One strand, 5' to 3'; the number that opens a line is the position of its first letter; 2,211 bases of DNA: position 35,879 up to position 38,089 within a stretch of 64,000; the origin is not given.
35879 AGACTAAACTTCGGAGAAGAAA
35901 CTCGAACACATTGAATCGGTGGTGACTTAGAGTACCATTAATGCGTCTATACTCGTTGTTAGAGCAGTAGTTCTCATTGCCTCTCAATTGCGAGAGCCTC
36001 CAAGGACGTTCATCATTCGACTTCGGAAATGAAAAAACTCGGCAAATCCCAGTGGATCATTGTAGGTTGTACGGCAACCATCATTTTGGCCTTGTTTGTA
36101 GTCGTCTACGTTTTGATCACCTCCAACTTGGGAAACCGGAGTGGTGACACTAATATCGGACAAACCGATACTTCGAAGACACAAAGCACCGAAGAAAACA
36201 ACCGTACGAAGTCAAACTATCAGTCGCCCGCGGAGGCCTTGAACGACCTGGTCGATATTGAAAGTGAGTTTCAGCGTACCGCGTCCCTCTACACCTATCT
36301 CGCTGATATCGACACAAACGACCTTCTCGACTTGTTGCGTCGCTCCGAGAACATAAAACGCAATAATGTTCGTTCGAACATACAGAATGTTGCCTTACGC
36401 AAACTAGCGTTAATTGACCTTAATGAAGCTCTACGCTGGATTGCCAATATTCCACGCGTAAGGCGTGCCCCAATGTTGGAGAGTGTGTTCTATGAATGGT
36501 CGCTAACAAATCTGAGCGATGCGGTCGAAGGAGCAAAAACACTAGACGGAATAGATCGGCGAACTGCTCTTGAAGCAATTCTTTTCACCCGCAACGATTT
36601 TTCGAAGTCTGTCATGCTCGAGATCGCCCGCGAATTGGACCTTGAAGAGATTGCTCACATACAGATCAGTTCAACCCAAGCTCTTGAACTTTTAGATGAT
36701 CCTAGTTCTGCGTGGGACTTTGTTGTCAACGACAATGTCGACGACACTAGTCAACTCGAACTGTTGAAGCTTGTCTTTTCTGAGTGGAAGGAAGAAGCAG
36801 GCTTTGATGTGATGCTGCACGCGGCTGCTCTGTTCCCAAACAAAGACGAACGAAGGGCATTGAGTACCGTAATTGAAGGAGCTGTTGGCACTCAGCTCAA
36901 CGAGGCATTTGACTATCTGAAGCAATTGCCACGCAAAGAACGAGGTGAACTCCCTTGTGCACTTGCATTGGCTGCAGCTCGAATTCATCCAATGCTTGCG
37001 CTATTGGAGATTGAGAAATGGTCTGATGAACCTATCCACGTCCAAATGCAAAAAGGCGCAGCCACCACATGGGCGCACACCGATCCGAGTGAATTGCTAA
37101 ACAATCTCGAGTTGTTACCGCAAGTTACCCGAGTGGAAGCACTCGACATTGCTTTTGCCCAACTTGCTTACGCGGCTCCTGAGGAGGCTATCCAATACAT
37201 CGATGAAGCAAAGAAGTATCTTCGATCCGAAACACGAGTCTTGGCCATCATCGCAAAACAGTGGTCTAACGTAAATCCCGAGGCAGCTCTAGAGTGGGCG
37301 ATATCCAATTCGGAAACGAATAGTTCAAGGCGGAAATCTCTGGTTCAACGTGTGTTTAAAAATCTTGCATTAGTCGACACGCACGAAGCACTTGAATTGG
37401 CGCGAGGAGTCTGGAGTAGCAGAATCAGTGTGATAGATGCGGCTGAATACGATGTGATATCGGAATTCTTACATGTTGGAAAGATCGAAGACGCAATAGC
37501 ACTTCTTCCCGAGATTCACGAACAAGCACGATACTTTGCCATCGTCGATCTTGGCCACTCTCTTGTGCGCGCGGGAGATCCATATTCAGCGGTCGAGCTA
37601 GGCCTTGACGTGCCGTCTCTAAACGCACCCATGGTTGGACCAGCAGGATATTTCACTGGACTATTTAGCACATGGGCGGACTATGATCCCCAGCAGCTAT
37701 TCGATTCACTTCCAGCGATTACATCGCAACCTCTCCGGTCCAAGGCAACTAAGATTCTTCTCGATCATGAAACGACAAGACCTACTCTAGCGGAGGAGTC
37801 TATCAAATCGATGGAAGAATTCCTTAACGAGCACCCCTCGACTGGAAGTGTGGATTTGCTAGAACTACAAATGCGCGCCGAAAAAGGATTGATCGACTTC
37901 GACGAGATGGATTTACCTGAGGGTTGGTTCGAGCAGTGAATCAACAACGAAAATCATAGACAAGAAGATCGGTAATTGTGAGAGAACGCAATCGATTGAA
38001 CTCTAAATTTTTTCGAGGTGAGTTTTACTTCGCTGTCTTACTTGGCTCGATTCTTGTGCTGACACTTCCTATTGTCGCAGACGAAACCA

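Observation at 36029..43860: Second locus: two younger tandem pairs (C-D, C'-D') of the same superfamily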

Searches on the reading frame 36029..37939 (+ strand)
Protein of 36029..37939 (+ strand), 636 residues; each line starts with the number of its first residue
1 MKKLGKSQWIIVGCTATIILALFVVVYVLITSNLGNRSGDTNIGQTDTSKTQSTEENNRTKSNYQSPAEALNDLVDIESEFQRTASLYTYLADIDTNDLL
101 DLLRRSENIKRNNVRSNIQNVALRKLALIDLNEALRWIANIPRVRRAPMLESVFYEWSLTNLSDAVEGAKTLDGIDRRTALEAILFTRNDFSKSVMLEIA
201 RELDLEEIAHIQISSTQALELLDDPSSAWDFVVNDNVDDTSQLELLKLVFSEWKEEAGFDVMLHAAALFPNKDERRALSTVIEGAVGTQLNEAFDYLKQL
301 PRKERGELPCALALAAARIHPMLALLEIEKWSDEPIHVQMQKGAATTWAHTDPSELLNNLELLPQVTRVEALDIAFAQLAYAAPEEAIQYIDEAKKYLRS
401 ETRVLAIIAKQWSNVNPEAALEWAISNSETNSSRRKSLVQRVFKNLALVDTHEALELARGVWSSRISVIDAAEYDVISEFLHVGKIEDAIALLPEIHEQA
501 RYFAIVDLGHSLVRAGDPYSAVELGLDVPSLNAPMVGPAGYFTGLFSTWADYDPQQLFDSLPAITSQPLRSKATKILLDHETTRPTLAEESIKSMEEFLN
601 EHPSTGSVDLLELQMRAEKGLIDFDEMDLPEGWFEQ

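Call 5: search_protein_families(library=pfam, proteins=[window:36029-37939:+], max_evalue=1)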
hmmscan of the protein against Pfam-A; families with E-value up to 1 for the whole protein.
window:36029-37939:+ (636 aa): 4 families
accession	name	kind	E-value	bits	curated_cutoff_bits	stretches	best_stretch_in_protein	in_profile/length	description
PF03586.18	Herpes_UL36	-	0.0015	18.4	23.2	1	64-140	79-153/251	Herpesvirus UL36 tegument protein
PF12326.13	EOS1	-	0.022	15.2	23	1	8-65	70-126/163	N-glycosylation protein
PF10784.15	Plasmid_stab_B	-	0.16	12.3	25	0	291-317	16-42/72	Plasmid stability protein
PF08028.16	Acyl-CoA_dh_2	-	0.2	12.4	22.7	1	377-455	54-132/134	Acyl-CoA dehydrogenase, C-terminal domain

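Call 6: search_protein_families(library=ncbifam, proteins=[window:36029-37939:+], max_evalue=1)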
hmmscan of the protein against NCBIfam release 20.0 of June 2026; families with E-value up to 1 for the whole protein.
window:36029-37939:+ (636 aa): 3 families
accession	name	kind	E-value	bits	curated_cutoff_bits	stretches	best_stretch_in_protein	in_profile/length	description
NF038058.1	adhes_P110_Nter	subfamily_domain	0.023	14.5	80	1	6-74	4-70/201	P110/LppT family adhesin N-terminal domain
NF009166.1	PRK12513.1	equivalog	0.047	13.4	206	1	69-116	55-102/193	RNA polymerase sigma factor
NF007216.0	PRK09638.1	equivalog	0.11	12.3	194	1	79-162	61-148/180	RNA polymerase sigma factor SigY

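Call 69: search_protein_families(library=padloc, proteins=[window:36029-37939:+], max_evalue=0.01)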
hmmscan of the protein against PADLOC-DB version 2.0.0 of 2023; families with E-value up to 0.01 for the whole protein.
window:36029-37939:+ (636 aa): 0 families
